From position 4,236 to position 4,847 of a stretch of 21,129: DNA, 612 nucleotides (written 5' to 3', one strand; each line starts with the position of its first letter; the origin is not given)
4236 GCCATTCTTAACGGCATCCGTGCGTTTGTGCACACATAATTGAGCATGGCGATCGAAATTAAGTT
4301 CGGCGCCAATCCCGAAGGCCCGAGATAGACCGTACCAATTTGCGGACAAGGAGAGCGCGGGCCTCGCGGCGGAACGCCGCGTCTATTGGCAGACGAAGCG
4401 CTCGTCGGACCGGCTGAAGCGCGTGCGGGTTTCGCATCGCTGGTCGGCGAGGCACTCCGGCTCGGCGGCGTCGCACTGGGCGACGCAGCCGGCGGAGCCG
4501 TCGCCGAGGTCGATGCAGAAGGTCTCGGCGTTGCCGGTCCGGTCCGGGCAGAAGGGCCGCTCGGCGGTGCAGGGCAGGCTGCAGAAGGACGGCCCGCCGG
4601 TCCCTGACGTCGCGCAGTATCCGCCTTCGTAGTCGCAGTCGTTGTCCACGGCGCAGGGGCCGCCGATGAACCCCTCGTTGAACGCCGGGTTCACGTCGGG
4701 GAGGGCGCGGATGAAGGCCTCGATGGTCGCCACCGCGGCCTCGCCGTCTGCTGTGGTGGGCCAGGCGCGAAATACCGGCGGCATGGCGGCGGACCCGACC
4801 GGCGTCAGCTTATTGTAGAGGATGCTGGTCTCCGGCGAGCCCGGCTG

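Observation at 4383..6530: SGDH-like beta-propeller fused to a c-type cytochrome and a 14-Cys tail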

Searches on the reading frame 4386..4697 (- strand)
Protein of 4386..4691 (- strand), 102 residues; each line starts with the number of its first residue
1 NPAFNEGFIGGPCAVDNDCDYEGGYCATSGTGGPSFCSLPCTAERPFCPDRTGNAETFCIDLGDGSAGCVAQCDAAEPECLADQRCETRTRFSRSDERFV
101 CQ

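Call 12: search_protein_families(library=pfam, proteins=[window:4386-4691:-], max_evalue=10)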
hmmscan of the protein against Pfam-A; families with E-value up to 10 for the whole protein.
seq(102 aa): 0 families

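Call 33: find_homologous_proteins(query=window:4386-4691:-, max_evalue=0.01)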
Query seq(102 aa): 1 candidates shared short words with the query, none scored E <= 0.01.

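Call 42: search_protein_representatives(alignment_id=A3)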
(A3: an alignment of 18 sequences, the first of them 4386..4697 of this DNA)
Query: 18 sequences, 99 profile positions. Proteins with E-value up to 0.001 (for the whole library): 249; up to 1e-10: 54; up to 1e-30: 3. The best 150 are listed.
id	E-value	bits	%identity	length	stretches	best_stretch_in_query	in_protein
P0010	2.3e-36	140.3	-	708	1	1-99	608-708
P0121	2.1e-32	127.5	-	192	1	2-98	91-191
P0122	2.7e-32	127.2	-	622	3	10-83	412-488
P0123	5.7e-28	113.3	-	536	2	8-98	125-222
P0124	4.1e-26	107.4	-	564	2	9-98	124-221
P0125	2.4e-23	98.5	-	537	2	7-98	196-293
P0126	7.0e-19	84.2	-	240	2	7-98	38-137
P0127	1.4e-18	83.2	-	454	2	8-98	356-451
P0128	3.3e-18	82.0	-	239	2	8-98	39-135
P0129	3.7e-18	81.9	-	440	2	9-87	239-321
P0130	9.3e-18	80.6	-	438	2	9-98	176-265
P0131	1.4e-17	80.0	-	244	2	6-98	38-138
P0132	2.0e-17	79.5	-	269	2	5-89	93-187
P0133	3.1e-16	75.7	-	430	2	8-99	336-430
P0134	5.5e-16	74.9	-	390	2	5-90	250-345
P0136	2.0e-15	73.1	-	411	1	4-98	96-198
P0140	5.8e-15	71.6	-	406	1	5-98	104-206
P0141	1.1e-14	70.7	-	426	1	7-98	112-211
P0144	3.0e-14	69.3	-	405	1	4-98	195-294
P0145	7.9e-14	68.0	-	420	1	4-98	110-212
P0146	8.6e-14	67.9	-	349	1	4-98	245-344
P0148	1.3e-13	67.3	-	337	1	9-98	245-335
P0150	2.7e-13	66.2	-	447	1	4-98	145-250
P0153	5.1e-13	65.4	-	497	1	5-98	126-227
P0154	8.2e-13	64.7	-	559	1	4-98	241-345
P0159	8.2e-12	61.5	-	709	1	7-98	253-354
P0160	9.7e-12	61.3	-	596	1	5-91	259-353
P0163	1.6e-11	60.6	-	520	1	5-98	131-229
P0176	1.6e-10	57.4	-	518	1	2-98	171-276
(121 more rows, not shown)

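Call 44: predict_structure(alignment_id=A3)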
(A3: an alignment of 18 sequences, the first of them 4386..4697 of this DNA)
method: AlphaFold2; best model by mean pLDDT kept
length: 104 residues; sequences in the alignment: 18
mean_pLDDT: 83.0   pTM: 0.74
mean pLDDT of the five models: 83.0, 82.1, 79.0, 78.5, 71.2
residues with pLDDT >= 90: 40; 70-90: 49; 50-70: 9; < 50: 6
segments of 3 or more residues with pLDDT < 50: 1-5
pLDDT, mean of each block of 10 residues (from residue 1): 49 87 88 80 89 74 89 91 87 92 90
secondary structure, 60 per line:
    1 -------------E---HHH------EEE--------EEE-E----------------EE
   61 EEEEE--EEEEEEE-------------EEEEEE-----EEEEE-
elements in order: E27-29 E38-40 E59-65 E68-74 E88-93 E99-103

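Call 45: search_protein_families(library=pfam, alignment_id=A5, max_evalue=0.001)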
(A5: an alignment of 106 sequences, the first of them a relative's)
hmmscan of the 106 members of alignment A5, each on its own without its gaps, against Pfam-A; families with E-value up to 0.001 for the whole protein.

A. member 1, P0121 (192 aa): 0 families

B. families by the number of members that match (of 106 scanned): 21 families
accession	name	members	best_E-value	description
PF06904.17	Extensin-like_C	25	1.9e-27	Extensin-like protein C-terminus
PF03734.19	YkuD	11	4.3e-13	L,D-transpeptidase catalytic domain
PF01522.26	Polysacc_deac_1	5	1e-31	Polysaccharide deacetylase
PF13354.11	Beta-lactamase2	4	3.2e-36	Beta-lactamase enzyme family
PF00089.32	Trypsin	3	2.2e-24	Trypsin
PF13365.12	Trypsin_2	3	1.3e-20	Trypsin-like peptidase domain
PF01510.30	Amidase_2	3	1.8e-11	N-acetylmuramoyl-L-alanine amidase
PF11617.13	Cu-binding_MopE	3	8.7e-10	Putative metal-binding motif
PF02557.22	VanY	2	2.1e-18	D-alanyl-D-alanine carboxypeptidase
PF06725.17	3D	2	1.5e-12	3D domain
PF10459.15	Peptidase_S46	2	4.5e-05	Peptidase S46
PF01183.26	Glyco_hydro_25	1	5.4e-48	Glycosyl hydrolases family 25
PF13645.11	YkuD_2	1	3.2e-44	L,D-transpeptidase catalytic domain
PF01551.29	Peptidase_M23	1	2.1e-23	Peptidase family M23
PF08291.16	Peptidase_M15_3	1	2.3e-12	Peptidase M15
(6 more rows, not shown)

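Call 47: list_cluster_members(proteins=[P0121, P0122, P0123, P0125, P0127, P0130, P0136, P0140, P0144, P0159])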
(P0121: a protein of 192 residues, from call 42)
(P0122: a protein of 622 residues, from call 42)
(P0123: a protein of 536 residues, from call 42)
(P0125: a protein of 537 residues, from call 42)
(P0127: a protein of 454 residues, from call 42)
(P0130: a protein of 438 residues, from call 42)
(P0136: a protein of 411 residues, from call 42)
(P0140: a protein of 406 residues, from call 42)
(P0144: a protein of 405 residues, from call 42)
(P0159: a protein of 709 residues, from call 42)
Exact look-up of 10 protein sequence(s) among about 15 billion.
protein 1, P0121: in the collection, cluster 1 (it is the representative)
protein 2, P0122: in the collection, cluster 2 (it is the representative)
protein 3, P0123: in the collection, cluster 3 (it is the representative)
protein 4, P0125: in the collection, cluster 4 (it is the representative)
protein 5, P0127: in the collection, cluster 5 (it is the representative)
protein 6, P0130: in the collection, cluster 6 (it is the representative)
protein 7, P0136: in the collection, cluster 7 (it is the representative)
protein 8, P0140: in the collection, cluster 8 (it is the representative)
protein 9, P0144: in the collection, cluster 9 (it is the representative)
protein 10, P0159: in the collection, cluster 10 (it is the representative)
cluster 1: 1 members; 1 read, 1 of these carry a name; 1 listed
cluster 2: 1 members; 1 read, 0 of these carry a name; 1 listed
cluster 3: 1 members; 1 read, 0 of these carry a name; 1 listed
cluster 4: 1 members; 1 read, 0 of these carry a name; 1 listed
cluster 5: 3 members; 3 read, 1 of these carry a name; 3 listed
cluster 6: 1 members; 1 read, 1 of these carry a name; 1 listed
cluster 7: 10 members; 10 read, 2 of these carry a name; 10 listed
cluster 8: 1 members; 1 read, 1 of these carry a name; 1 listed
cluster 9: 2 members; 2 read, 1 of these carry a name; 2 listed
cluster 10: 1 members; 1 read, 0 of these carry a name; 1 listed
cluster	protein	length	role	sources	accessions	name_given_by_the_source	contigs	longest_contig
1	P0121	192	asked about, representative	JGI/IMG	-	hypothetical protein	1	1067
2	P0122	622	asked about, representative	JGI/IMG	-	-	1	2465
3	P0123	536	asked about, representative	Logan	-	-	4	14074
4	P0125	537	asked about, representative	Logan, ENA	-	-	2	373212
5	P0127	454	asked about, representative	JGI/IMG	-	-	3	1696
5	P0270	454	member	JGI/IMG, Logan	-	hypothetical protein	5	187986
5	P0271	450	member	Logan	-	-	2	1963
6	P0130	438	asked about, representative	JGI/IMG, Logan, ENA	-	hypothetical protein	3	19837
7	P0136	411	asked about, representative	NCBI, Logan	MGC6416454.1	MAG: extensin family protein [Bradymonadia bacterium]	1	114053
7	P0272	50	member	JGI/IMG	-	hypothetical protein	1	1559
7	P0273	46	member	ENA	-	-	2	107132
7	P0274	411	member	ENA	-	-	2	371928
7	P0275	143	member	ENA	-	-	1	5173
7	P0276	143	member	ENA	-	-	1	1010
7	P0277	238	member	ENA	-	-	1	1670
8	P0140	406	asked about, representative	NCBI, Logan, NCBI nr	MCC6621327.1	MAG: extensin family protein [Deltaproteobacteria bacterium] | extensin family protein [Deltaproteobacteria bacterium]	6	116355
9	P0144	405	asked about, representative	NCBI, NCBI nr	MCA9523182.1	MAG: peptidoglycan DD-metalloendopeptidase family protein [Myxococcales bacterium] | peptidoglycan DD-metalloendopeptidase family protein [Myxococcales bacterium]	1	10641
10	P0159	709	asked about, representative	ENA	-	-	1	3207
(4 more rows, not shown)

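Call 48: fold_search(model_id=the predicted structure, library=pdb)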
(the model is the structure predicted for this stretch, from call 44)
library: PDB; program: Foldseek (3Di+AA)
matches with E <= 10: 37; with E <= 0.001: 0
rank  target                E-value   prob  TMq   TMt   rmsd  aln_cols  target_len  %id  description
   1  3s8v_X                8.8e-01  0.28  0.29  0.40  11.6        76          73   17  Crystal structure of LRP6-Dkk1 complex (released 2011-10-26)
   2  5vy1_B                1.9e+00  0.08  0.20  0.12   9.8        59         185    8  Crystal structure of the extended Tudor domain from BmPAPI (released 2017-06-14)
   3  4aiv                  2.9e+00  0.06  0.24  0.23   9.8        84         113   12  Crystal Structure of putative NADH-dependent nitrite reductase small subunit from Mycobacterium tuberculosis (released 2012-09-12)
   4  8g4y_B                4.0e+00  0.41  0.26  0.62   1.5        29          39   21  Structure of ZNRF3 ECD bound to peptide MK1-3.6.10 (released 2023-12-20)
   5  2h1z_MODEL_1_A        4.5e+00  0.23  0.25  0.58   2.1        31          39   16  Structure of a dual-target spider toxin (released 2007-05-22)
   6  5vy1_A                4.5e+00  0.06  0.21  0.12  10.2        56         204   12  Crystal structure of the extended Tudor domain from BmPAPI (released 2017-06-14)
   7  7p3n_A                4.5e+00  0.04  0.21  0.07  11.5        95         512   10  F1Fo-ATP synthase from Acinetobacter baumannii (state 2) (released 2022-02-02)
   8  6ta5_D                5.9e+00  0.02  0.23  0.08  18.4       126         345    9  OprM-MexA complex from the MexAB-OprM Pseudomonas aeruginosa whole assembly reconstituted in nanodiscs (released 2020-09-16)
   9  6ppb_k                5.9e+00  0.01  0.14  0.06  13.9        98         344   11  Kaposi's sarcoma-associated herpesvirus (KSHV), C5 portal vertex structure (released 2019-09-11)
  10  2hqe_B                7.0e+00  0.04  0.18  0.21   9.5        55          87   13  Crystal structure of human P100 Tudor domain: Large fragment (released 2007-07-03)
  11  2o4x_B                7.0e+00  0.04  0.18  0.21   9.5        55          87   13  Crystal structure of human P100 tudor domain (released 2007-02-13)
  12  3c0d_C                7.0e+00  0.04  0.25  0.25  10.3        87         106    7  Crystal structure of the putative nitrite reductase NADPH (small subunit) oxidoreductase protein Q87HB1. Northeast Str (released 2008-03-04)
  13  4tyd_C                7.0e+00  0.01  0.19  0.12  11.2        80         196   19  Structure-based design of a novel series of azetidine inhibitors of the hepatitis C virus NS3/4A serine protease (released 2014-09-10)
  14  9seg                  7.0e+00  0.01  0.15  0.02  13.6        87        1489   16  Mouse otoferlin (216-1931) in the lipid-free Ca2+-bound state, "open" conformation (class 1) (released 2025-11-05)
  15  5vqh_A                7.4e+00  0.03  0.19  0.11   9.5        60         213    8  Crystal structure of the extended Tudor domain from BmPAPI in complex with sDMA (released 2017-06-14)
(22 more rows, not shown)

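Call 60: search_protein_families(library=ncbifam, alignment_id=A5, max_evalue=0.001)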
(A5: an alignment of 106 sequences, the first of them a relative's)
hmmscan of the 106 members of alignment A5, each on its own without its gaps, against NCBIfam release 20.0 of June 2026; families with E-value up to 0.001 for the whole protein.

A. member 1, P0121 (192 aa): 0 families

B. families by the number of members that match (of 106 scanned): 63 families (the first 25 are shown)
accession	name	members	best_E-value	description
TIGR02764.1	spore_ybaN_pdaB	6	1.1e-31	polysaccharide deacetylase family sporulation protein PdaB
NF045820.1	PgAcgDacpgdA_Strep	6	1.1e-31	peptidoglycan-N-acetylglucosamine deacetylase PgdA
TIGR02884.1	spore_pdaA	6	1.5e-26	delta-lactam-biosynthetic de-N-acetylase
NF045821.1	PgAcgDacpgdA1_Bac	5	6.8e-25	peptidoglycan-N-acetylglucosamine deacetylase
TIGR04243.1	nodulat_NodB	5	3.2e-24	chitooligosaccharide deacetylase NodB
NF045822.1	PgAcgDacpgdA2_Bac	5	3.3e-20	peptidoglycan-N-acetylglucosamine deacetylase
TIGR02873.1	spore_ylxY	5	3.9e-19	probable sporulation protein, polysaccharide deacetylase family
NF033103.1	bla_class_A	3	3.9e-17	class A beta-lactamase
TIGR03006.1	pepcterm_polyde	3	2e-12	XrtA system polysaccharide deacetylase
NF047955.1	TransPepLdtE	3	7.8e-05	L,D-transpeptidase LdtE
NF012099.1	SubclassA2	2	1.7e-08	class A beta-lactamase, subclass A2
NF008366.0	PRK11162.1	2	9.4e-08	murein transglycosylase A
NF008758.0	PRK11789.1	2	6.5e-06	1,6-anhydro-N-acetylmuramyl-L-alanine amidase AmpD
NF050820.1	PolSacchBiosHfsH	2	3.2e-05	oligosaccharide deacetylase HfsH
NF040659.1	blaBOR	2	0.00015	BOR family class A beta-lactamase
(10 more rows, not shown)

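Call 75: find_related_loci(query=A3, collection=genome_contigs, flank=3000)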
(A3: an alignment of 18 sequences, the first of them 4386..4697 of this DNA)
Query A3 (104 aa) in genome_contigs; peptide patterns used: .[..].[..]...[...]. (x = any residue, [..] = any of these).
18 stretches matched a pattern; 16 encode a relative of the query (tblastn E <= 1e-3); 16 distinct loci.
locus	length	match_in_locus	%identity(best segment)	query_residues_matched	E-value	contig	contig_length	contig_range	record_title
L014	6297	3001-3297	63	1-104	4e-40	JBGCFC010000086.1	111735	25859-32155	MAG: Sandaracinaceae bacterium isolate SGMAG-31 contig86, whole genome shotgun sequence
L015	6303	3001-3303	64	1-103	2e-38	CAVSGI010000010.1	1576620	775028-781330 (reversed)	MAG: uncultured delta proteobacterium isolate MFD05684.bin.2.251 genome assembly, contig: contig_45738, whole genome sho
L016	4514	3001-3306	63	1-104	1e-34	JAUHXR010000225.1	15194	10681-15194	MAG: Polyangia bacterium isolate 3_bin.16 NODE_4594_length_15194_cov_2.030597, whole genome shotgun sequence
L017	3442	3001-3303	55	1-104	7e-33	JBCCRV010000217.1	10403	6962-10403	MAG: Myxococcota bacterium isolate P01_D01_bin.40 k141_2365933_length_10403_cov_10.0000, whole genome shotgun sequence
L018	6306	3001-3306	48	1-104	8e-26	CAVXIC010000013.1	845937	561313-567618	MAG: uncultured bacterium isolate MFD03250.bin.1.10 genome assembly, contig: contig_19210, whole genome shotgun sequence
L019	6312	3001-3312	48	2-104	3e-25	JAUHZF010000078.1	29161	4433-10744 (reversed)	MAG: Polyangia bacterium isolate 4_bin.22 NODE_1099_length_29161_cov_1.047772, whole genome shotgun sequence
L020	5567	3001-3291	49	6-104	5e-25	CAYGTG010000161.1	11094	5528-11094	MAG TPA_asm: uncultured Nannocystaceae bacterium isolate ERP117304_co3_187 genome assembly, contig: NODE_8335_length_110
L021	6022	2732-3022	48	6-104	2e-24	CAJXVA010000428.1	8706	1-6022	MAG TPA_asm: uncultured proteobacterium isolate SRR3933246_bin.3_MetaBAT_v2.12.1_MAG genome assembly, contig: NODE_1372_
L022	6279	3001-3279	46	2-97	3e-24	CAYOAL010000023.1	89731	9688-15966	MAG TPA_asm: uncultured Polyangiaceae bacterium isolate binchicken_co350_157 genome assembly, contig: NODE_369_length_89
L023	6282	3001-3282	43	1-97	1e-23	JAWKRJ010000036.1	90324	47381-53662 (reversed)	MAG: Polyangiaceae bacterium isolate BC1.186 BC1.186.fa-36, whole genome shotgun sequence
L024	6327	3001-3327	37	2-101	2e-16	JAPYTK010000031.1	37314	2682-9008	MAG: Polyangiaceae bacterium isolate PW6.metabat2.153 PW6_1531_length_37314_cov_8.396146, whole genome shotgun sequence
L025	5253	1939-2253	41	5-103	3e-16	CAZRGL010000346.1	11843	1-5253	MAG TPA_asm: uncultured Polyangiaceae bacterium isolate binchicken_co141_45 genome assembly, contig: NODE_21647_length_1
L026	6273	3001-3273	41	7-95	2e-13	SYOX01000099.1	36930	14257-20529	MAG: Proteobacteria bacterium isolate F1-80-MAGs165 F1-80__c159853, whole genome shotgun sequence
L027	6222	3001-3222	48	6-76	1e-12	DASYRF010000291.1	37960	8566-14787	MAG TPA_asm: Myxococcota bacterium isolate SMAG_U4504 k141_700130, whole genome shotgun sequence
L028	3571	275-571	37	2-97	4e-9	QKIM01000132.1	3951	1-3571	MAG: Deltaproteobacteria bacterium isolate SZUA-580 scaffold_124705, whole genome shotgun sequence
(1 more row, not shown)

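Call 80: list_cluster_members(proteins=[P0141, P0145, P0146, P0148, P0150, P0153, P0154, P0160, P0163, P0176])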
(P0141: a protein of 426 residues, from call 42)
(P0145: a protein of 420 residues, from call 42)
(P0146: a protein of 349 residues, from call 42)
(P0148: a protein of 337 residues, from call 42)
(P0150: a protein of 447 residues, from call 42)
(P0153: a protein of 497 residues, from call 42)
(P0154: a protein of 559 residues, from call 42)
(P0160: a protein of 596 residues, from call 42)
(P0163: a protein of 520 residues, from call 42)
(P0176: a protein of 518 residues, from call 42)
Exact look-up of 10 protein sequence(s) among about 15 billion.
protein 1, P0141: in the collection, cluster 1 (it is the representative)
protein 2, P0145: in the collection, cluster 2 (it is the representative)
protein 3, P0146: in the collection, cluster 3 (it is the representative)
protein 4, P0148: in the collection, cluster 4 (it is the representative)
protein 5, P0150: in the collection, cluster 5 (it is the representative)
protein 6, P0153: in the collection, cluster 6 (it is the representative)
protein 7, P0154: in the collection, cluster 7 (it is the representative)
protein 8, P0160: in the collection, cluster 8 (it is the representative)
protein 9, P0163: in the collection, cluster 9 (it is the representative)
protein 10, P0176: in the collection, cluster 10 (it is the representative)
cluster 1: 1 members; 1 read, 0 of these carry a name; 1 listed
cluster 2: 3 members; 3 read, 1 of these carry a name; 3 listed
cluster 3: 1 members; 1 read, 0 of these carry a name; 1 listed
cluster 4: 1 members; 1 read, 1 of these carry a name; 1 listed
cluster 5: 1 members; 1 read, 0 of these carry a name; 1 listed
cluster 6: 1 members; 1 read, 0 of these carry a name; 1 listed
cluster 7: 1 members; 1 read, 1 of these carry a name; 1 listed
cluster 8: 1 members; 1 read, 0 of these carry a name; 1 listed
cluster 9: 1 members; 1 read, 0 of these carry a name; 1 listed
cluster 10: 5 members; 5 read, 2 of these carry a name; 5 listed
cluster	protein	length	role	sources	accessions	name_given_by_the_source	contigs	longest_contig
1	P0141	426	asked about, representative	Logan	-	-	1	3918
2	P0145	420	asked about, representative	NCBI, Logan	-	-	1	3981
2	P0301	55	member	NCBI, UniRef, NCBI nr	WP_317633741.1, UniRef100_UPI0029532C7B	helix-turn-helix transcriptional regulator [Pseudomonas phytophila] | helix-turn-helix domain-containing protein n=1 Tax=Pseudomonas phytophila TaxID=2867264 ...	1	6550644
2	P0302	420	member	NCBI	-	-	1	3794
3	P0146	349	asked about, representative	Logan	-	-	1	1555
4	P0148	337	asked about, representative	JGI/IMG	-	hypothetical protein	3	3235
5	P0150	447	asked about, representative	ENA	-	-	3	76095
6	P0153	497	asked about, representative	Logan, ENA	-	-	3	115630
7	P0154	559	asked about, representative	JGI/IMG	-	hypothetical protein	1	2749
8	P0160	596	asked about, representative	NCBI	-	-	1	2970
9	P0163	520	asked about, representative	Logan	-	-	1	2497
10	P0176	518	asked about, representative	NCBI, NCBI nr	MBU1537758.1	SUMF1/EgtB/PvdO family nonheme iron enzyme [Myxococcota bacterium]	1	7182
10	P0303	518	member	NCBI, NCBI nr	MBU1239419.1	hypothetical protein KJ865_06895 [Myxococcota bacterium] | hypothetical protein [Myxococcota bacterium]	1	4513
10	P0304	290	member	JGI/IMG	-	-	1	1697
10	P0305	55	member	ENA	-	-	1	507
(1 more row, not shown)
